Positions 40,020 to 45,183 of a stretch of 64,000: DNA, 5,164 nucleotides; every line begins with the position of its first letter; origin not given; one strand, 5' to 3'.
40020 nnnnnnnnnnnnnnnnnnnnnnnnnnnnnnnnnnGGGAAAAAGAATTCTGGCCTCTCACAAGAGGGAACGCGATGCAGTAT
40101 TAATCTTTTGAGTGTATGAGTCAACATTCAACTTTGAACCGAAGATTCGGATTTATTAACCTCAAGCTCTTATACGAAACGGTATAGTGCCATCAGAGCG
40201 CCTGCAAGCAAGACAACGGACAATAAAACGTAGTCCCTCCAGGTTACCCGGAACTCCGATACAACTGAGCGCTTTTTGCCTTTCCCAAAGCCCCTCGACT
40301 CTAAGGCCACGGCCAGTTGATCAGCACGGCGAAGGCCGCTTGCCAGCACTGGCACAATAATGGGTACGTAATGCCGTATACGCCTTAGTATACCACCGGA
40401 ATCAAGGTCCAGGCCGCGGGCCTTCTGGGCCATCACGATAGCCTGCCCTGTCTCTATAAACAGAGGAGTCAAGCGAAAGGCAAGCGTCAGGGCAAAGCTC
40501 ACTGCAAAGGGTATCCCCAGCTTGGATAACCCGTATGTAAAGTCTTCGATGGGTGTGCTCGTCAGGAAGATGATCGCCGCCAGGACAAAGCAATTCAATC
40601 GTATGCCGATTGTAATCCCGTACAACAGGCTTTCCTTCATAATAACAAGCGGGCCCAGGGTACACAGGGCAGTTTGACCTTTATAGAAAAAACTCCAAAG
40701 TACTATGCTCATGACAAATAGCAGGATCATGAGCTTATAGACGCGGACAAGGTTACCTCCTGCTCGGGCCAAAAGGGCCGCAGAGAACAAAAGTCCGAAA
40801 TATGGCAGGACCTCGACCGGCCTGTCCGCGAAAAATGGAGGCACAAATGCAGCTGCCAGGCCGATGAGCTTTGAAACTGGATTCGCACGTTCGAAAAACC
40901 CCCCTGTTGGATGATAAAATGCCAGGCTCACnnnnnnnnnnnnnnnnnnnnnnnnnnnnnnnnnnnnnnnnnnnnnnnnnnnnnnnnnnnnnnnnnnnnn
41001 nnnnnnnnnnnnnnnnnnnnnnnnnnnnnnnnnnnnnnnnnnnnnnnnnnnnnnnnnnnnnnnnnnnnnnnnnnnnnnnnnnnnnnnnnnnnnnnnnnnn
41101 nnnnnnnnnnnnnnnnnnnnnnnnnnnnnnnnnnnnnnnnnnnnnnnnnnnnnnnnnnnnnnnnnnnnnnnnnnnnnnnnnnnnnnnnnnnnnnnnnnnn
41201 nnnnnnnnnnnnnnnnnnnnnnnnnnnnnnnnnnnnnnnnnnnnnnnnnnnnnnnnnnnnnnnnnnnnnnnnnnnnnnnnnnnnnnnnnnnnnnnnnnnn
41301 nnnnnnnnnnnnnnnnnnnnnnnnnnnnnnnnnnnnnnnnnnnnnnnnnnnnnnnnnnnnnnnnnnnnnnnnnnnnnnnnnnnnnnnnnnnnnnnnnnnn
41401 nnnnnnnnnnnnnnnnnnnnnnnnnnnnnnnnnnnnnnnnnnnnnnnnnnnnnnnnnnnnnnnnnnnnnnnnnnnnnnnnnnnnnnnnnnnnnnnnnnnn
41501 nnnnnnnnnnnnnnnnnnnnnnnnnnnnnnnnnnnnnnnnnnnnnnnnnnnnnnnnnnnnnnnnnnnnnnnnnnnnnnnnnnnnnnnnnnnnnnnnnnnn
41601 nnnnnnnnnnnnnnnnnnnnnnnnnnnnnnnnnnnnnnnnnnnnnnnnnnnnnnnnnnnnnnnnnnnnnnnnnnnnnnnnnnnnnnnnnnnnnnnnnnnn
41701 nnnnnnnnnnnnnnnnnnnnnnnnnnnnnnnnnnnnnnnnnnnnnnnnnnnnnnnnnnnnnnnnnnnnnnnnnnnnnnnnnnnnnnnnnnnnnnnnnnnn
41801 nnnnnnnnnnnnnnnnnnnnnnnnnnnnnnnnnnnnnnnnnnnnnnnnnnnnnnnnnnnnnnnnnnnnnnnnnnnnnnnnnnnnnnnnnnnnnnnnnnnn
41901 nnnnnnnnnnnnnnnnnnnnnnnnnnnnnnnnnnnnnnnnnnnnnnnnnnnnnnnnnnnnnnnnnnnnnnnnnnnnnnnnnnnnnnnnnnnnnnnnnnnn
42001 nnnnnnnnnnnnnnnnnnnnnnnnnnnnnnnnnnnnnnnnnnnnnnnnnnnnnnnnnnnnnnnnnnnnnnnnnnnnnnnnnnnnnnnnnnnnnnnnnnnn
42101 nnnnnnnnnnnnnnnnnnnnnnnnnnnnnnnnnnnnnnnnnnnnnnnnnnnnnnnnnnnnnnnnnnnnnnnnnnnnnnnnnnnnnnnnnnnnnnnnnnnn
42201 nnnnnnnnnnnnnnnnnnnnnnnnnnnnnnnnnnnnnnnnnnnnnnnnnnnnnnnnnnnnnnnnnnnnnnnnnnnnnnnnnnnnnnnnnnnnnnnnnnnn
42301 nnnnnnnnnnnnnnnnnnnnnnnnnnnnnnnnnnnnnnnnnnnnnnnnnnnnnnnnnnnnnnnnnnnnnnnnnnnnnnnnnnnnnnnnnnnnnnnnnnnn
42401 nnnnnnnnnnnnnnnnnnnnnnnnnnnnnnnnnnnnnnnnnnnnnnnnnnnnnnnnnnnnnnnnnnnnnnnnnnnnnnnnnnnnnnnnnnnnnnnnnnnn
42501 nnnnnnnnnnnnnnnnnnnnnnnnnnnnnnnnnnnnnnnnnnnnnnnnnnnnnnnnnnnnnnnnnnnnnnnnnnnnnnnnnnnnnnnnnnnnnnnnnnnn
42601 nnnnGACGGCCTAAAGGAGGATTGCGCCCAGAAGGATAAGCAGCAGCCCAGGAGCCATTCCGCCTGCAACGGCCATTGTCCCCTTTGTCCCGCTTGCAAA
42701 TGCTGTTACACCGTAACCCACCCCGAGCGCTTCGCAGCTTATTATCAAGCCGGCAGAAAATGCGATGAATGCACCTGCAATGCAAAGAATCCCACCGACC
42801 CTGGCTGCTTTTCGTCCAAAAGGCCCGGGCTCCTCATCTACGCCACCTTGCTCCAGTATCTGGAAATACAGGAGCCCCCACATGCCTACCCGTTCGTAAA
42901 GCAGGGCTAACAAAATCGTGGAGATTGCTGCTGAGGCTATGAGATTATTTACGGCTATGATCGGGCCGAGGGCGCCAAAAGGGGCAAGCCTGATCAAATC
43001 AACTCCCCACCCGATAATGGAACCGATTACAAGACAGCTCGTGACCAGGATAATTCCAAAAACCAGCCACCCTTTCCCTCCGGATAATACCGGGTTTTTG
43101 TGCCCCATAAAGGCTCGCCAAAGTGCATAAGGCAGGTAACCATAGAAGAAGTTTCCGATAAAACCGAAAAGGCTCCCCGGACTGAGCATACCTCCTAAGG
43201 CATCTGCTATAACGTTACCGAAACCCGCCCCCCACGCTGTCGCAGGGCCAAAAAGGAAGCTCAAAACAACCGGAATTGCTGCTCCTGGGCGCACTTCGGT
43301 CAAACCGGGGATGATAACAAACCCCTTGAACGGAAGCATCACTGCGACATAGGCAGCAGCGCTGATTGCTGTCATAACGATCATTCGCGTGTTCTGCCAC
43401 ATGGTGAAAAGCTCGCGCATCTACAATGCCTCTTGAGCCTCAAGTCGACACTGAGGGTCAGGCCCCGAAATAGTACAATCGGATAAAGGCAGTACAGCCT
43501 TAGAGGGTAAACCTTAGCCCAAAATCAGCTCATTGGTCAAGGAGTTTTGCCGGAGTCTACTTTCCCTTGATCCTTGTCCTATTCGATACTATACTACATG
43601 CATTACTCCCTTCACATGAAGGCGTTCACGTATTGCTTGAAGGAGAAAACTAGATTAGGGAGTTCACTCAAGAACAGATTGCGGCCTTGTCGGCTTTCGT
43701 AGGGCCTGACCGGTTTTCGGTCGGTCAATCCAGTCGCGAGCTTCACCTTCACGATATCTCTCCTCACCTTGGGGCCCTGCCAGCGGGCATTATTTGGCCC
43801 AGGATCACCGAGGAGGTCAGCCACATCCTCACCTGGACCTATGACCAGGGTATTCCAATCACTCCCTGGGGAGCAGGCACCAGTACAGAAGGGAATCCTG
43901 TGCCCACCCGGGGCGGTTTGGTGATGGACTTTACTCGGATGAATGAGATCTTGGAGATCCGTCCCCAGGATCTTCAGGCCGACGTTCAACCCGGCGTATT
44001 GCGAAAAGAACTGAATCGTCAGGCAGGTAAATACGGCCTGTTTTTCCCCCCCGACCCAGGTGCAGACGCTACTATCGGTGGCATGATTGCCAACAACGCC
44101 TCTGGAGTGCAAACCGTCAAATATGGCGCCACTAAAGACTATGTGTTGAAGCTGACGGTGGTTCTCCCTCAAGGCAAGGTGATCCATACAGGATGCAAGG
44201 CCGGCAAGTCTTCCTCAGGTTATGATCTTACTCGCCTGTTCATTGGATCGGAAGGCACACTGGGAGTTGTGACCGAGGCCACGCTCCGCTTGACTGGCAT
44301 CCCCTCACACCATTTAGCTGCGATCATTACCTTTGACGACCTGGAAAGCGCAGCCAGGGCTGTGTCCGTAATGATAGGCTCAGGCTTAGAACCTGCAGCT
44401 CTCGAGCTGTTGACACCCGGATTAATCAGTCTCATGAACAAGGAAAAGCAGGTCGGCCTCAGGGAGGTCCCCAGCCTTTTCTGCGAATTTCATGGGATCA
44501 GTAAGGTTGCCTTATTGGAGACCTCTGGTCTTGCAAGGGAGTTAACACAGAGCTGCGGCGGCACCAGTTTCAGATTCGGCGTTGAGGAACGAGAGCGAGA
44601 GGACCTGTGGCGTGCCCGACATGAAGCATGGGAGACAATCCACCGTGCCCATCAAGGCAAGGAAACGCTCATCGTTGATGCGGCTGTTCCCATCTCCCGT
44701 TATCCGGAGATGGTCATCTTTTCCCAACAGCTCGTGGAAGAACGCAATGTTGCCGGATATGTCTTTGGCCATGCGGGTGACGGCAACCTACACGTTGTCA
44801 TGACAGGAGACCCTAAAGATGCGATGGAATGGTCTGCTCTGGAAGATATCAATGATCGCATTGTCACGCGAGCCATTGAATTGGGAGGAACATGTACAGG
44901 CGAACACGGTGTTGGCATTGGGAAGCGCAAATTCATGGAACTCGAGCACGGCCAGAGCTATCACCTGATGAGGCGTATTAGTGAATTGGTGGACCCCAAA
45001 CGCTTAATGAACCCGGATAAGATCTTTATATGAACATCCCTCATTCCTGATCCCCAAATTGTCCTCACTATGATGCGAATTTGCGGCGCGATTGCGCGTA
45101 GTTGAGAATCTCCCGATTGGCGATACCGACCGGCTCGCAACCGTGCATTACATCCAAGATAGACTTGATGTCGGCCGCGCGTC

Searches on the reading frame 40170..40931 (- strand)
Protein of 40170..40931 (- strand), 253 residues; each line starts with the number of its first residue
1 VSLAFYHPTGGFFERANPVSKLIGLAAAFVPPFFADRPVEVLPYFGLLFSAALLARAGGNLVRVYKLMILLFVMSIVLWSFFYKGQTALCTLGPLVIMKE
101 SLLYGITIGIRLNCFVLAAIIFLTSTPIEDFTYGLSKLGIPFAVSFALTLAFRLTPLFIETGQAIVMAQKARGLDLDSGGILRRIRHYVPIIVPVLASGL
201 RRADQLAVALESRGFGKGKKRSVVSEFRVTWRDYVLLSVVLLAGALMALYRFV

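Call 56: search_protein_families(library=pfam, proteins=[window:40170-40931:-], max_evalue=0.0001)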
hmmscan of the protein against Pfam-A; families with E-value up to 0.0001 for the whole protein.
window:40170-40931:- (253 aa): 1 family
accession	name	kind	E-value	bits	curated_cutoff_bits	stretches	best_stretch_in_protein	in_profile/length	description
PF02361.21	CbiQ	-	1.8e-34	119.7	25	1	14-217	6-210/216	Cobalt transport protein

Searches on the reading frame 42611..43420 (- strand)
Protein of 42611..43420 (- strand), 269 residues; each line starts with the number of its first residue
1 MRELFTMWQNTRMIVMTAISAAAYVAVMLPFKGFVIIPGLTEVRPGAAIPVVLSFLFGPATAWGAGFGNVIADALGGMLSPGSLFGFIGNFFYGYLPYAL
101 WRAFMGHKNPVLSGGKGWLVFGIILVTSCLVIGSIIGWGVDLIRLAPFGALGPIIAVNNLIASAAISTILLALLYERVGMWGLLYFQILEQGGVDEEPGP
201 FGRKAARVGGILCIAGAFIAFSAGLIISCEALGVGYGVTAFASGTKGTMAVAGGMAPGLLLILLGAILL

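Call 56: search_protein_families(library=pfam, proteins=[window:42611-43420:-], max_evalue=0.0001)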
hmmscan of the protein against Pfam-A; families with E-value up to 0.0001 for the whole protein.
window:42611-43420:- (269 aa): 2 families
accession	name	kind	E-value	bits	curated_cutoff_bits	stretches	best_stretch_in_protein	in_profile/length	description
PF06177.16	QueT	-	9.9e-14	52.3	33.7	1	14-175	1-140/141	QueT transporter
PF07155.17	ECF-ribofla_trS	-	2.4e-07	31.4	26.7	1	10-173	3-169/172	ECF-type riboflavin transporter, S component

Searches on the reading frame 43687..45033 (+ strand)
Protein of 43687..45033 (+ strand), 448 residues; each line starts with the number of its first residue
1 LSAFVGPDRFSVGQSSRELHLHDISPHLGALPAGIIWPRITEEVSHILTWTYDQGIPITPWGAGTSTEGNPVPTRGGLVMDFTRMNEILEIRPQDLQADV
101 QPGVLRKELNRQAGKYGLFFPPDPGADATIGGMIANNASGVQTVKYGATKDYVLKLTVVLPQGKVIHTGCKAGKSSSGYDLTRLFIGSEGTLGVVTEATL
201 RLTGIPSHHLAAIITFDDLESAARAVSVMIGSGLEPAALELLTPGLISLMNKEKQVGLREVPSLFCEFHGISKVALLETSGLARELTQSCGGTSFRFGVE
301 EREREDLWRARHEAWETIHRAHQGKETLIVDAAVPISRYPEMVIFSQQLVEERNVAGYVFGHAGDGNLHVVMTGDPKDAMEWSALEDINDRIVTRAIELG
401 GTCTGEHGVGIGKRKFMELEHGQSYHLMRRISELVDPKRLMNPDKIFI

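Call 56: search_protein_families(library=pfam, proteins=[window:43687-45033:+], max_evalue=0.0001)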
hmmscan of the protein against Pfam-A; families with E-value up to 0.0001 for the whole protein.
window:43687-45033:+ (448 aa): 2 families
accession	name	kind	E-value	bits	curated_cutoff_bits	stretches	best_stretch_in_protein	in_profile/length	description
PF02913.24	FAD-oxidase_C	-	1.2e-52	179.6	21.2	1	206-446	2-248/248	FAD linked oxidases, C-terminal domain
PF01565.28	FAD_binding_4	-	5.3e-38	130.3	26.4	1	32-169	1-139/139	FAD binding domain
